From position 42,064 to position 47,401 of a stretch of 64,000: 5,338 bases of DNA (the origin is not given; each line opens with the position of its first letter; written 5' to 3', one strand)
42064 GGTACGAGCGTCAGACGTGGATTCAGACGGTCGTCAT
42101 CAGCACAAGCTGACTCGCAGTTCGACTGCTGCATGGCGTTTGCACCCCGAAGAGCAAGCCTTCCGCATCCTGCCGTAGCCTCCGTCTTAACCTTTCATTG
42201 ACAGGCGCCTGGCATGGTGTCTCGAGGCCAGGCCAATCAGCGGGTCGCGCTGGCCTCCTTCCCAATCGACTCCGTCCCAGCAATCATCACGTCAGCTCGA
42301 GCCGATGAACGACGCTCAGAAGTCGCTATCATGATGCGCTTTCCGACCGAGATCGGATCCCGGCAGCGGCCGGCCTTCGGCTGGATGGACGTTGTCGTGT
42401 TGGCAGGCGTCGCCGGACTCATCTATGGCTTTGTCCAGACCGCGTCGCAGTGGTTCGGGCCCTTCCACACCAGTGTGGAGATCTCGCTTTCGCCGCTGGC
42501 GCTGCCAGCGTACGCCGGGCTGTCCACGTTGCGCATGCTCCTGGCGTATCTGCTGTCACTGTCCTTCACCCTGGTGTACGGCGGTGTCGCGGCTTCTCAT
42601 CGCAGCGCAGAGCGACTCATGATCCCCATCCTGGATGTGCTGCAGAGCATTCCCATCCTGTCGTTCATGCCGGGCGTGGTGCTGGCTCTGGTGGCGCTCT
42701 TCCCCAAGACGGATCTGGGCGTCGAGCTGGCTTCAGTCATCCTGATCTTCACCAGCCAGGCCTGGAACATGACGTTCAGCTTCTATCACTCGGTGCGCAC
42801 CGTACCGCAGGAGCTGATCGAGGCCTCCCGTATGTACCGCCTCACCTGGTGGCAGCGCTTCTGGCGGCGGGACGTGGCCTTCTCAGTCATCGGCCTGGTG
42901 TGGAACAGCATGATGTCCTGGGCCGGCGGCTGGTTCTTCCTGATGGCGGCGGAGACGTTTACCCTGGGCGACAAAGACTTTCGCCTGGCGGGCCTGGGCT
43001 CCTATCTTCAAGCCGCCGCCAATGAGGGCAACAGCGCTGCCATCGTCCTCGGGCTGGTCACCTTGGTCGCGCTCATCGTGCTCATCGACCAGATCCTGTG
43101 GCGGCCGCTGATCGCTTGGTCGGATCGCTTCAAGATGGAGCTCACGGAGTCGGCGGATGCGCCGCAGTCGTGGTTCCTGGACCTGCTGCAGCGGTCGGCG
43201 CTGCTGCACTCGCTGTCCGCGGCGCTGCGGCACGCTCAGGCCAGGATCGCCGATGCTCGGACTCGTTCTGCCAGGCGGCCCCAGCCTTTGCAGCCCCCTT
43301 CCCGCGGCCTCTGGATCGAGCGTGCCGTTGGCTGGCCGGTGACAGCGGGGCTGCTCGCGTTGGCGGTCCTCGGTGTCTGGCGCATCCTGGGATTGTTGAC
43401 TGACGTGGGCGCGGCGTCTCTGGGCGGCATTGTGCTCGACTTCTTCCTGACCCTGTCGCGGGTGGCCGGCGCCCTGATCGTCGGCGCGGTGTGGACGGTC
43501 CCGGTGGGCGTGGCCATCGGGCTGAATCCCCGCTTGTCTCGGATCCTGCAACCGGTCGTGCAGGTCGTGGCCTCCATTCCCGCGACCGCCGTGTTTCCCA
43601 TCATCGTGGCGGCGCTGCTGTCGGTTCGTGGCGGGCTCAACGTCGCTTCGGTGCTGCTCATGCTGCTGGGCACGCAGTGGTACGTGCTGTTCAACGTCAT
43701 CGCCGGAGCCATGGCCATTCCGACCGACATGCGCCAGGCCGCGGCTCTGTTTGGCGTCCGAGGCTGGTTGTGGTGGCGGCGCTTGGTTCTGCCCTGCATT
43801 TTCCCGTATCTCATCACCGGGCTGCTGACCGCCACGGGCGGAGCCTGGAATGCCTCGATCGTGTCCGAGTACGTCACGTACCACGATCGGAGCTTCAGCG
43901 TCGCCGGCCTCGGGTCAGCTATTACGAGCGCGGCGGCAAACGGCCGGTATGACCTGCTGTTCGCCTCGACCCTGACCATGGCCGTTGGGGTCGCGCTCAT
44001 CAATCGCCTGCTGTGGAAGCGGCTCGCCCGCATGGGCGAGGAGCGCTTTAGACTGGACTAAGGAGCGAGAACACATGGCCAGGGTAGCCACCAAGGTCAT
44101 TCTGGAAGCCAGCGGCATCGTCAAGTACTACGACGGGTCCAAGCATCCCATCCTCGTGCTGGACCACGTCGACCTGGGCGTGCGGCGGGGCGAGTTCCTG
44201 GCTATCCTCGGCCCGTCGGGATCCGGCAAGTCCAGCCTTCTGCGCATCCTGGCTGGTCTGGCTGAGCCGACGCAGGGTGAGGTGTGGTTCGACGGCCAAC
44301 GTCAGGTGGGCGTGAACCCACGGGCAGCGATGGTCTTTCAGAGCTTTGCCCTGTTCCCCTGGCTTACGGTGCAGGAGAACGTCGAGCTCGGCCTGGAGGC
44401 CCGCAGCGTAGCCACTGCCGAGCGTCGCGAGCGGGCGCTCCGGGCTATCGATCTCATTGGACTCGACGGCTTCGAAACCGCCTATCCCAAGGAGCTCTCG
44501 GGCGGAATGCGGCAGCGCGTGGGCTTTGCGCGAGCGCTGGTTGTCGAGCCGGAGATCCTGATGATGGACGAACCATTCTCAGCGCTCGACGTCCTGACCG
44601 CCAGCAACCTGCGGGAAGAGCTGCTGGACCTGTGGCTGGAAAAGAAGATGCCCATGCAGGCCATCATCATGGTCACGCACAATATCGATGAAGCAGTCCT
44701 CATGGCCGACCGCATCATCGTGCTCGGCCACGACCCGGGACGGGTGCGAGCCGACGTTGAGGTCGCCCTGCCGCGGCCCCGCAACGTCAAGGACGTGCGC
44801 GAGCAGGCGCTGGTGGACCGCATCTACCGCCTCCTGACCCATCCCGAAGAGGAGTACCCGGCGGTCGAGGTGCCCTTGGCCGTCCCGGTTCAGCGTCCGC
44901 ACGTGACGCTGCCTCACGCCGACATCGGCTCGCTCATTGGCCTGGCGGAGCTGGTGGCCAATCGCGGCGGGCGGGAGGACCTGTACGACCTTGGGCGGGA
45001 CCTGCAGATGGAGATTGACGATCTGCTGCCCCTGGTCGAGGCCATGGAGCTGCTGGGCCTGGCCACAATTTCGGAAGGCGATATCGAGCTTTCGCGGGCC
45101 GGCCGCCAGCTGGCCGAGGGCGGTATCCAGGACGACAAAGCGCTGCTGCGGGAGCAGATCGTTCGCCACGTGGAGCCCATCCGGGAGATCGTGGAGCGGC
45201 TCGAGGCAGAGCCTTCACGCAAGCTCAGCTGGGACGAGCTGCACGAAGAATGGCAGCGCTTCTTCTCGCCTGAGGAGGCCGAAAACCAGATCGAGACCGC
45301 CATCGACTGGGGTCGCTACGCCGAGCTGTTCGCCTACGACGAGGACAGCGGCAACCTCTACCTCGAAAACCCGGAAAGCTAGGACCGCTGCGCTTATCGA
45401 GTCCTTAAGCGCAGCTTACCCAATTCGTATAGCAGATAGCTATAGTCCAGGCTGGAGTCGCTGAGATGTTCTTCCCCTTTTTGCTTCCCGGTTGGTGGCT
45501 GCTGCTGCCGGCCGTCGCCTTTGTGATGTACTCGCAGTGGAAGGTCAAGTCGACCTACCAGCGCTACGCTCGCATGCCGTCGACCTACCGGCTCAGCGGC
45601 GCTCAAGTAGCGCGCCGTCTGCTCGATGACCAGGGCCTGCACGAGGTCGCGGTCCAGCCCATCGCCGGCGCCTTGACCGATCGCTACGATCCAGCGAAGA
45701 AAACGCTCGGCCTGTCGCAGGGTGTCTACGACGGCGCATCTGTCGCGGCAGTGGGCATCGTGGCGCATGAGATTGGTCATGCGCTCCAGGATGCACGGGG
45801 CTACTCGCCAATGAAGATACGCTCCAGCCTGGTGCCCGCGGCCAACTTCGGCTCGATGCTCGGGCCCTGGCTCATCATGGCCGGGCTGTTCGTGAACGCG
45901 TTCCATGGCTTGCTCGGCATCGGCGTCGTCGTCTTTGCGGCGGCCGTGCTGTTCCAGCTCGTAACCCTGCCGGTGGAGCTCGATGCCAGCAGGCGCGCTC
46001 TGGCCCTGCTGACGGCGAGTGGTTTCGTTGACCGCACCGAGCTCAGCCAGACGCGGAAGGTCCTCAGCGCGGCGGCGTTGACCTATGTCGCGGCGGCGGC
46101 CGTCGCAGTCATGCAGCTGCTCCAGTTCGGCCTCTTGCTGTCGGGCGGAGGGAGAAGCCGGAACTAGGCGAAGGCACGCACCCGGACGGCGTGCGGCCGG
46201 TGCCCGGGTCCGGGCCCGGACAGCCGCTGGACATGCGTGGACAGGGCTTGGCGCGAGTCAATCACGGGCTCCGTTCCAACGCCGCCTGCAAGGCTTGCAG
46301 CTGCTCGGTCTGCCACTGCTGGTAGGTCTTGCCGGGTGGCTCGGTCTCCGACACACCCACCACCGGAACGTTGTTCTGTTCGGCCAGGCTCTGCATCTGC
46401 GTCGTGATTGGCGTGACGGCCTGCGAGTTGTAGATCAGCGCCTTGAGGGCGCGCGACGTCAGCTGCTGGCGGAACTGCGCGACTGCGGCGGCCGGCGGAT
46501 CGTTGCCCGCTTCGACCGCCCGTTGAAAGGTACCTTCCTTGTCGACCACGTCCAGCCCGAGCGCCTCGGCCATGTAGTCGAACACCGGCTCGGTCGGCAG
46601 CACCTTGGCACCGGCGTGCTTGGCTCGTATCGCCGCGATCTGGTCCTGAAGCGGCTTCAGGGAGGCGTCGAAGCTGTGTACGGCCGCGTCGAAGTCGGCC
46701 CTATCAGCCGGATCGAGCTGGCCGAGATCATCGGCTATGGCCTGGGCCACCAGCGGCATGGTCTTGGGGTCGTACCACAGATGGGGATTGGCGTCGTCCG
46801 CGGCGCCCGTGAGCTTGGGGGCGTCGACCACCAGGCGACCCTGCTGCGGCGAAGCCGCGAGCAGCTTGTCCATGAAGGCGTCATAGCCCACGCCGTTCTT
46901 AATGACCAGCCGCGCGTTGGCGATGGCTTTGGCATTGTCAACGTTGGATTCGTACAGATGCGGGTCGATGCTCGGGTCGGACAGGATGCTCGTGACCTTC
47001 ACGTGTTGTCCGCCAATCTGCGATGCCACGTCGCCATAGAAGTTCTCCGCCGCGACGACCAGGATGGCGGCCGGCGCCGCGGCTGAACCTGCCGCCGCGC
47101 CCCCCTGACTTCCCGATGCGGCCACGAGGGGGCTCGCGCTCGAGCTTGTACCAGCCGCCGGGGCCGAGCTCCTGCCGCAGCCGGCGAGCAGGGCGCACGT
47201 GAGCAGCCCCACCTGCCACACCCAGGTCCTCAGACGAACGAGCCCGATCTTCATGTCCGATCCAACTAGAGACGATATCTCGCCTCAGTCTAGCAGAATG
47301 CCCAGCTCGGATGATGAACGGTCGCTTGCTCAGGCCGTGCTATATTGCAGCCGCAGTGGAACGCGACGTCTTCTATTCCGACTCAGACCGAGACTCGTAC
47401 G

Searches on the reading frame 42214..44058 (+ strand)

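Call 27: search_protein_families(library=pfam, proteins=[window:42214-44058:+], max_evalue=0.001)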
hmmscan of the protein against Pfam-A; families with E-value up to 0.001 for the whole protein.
window:42214-44058:+ (615 aa): 1 family
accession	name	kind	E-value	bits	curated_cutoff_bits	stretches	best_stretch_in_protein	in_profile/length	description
PF00528.27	BPD_transp_1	-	3e-31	109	26.4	2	429-597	2-168/184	Binding-protein-dependent transport system inner membrane component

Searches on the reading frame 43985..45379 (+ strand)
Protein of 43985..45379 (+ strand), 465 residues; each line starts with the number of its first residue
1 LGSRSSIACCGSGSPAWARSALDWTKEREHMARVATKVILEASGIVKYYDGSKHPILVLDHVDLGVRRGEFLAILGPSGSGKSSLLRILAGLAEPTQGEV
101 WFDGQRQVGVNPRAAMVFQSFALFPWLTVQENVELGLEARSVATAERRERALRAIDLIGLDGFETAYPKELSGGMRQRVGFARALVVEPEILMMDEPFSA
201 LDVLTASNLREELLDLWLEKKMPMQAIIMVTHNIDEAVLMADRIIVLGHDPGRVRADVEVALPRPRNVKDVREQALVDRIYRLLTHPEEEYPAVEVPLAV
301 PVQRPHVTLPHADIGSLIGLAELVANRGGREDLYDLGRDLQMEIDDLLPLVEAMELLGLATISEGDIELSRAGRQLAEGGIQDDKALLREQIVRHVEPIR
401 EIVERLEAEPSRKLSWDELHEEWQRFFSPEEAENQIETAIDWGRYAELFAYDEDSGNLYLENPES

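Call 88: search_protein_families(library=pfam, proteins=[window:43985-45379:+], max_evalue=0.001)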
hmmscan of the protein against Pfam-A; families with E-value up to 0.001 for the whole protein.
window:43985-45379:+ (465 aa): 4 families
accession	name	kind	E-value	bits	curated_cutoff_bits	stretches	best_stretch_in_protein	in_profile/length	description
PF09821.14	AAA_assoc_C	-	1.5e-37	129.2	27.6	1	334-452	1-119/119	C-terminal AAA-associated domain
PF00005.33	ABC_tran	-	7.1e-33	114.5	25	1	59-198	1-136/137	ABC transporter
PF13304.12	AAA_21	-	1.5e-07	32.2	27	0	72-102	2-26/304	AAA domain, putative AbiEii toxin, Type IV TA system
PF20703.3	nSTAND1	-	1.9e-06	28.2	27.1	1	66-188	30-147/379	Novel STAND NTPase 1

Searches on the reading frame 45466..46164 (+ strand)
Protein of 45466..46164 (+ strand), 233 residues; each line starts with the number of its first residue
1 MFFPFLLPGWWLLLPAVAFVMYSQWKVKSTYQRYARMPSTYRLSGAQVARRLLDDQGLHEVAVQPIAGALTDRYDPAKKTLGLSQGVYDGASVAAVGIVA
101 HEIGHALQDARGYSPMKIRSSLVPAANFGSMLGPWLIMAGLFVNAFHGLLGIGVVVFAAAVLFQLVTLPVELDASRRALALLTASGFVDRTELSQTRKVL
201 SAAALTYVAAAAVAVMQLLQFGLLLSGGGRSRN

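Call 27: search_protein_families(library=pfam, proteins=[window:45466-46164:+], max_evalue=0.001)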
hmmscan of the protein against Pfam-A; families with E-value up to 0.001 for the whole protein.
window:45466-46164:+ (233 aa): 1 family
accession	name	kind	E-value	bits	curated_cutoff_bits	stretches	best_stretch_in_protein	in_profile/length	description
PF04298.18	Zn_peptidase_2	-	1.5e-85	286.7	27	1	11-223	3-215/218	Putative neutral zinc metallopeptidase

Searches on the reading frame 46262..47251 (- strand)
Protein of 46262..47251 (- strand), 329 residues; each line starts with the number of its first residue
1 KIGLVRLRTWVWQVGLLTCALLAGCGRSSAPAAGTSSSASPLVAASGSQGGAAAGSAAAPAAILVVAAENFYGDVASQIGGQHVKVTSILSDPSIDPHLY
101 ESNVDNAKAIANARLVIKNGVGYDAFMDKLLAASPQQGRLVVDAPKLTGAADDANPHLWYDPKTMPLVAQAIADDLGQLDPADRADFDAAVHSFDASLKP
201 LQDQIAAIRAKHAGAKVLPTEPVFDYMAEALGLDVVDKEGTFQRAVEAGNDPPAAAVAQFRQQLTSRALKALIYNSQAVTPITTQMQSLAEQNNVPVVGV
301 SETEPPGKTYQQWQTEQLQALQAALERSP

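Call 27: search_protein_families(library=pfam, proteins=[window:46262-47251:-], max_evalue=0.001)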
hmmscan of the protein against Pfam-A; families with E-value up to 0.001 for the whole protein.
window:46262-47251:- (329 aa): 1 family
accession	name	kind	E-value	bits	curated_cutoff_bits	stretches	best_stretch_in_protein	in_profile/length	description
PF01297.22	ZnuA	-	5.4e-49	167.5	29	1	65-324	1-263/263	Zinc-uptake complex component A periplasmic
